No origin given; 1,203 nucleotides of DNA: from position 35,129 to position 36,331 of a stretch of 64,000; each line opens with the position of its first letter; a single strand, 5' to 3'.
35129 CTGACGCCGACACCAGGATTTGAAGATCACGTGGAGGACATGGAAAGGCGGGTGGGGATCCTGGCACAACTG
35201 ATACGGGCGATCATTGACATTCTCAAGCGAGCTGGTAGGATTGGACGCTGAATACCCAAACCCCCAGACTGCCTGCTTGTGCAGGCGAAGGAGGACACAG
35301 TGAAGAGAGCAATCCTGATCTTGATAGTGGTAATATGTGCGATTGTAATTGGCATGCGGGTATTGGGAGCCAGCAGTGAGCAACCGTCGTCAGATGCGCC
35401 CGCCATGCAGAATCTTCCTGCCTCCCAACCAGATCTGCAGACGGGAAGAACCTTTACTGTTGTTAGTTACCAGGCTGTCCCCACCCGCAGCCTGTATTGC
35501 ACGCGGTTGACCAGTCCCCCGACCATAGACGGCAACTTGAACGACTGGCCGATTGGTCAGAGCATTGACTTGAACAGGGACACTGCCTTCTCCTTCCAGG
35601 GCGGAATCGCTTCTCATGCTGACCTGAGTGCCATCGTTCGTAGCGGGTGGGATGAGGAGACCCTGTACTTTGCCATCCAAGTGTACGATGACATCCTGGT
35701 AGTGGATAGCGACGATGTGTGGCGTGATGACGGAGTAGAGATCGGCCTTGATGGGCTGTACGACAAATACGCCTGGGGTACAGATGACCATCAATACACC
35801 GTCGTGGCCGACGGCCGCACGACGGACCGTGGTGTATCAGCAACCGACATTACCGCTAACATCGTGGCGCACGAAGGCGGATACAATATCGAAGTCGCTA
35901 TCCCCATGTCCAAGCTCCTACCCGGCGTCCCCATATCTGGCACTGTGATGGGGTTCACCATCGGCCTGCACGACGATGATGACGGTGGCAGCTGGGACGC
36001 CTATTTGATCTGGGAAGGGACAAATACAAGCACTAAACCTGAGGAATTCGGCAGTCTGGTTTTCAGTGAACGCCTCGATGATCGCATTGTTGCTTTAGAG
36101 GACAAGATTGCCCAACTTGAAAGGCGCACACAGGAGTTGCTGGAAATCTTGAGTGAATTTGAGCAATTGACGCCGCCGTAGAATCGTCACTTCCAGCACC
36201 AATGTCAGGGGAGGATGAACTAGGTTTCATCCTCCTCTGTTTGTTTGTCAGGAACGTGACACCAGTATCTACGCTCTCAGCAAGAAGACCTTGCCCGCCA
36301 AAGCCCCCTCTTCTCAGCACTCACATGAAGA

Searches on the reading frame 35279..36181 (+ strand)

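Call 54: search_protein_families(library=pfam, proteins=[window:35279-36181:+], max_evalue=0.00001)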
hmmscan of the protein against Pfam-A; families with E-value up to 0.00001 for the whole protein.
window:35279-36181:+ (300 aa): 1 family
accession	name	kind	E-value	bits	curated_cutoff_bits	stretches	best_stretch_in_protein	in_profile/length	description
PF06452.16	CBM9_1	-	1e-25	91.1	23.4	1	107-263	22-183/185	Carbohydrate family 9 binding domain-like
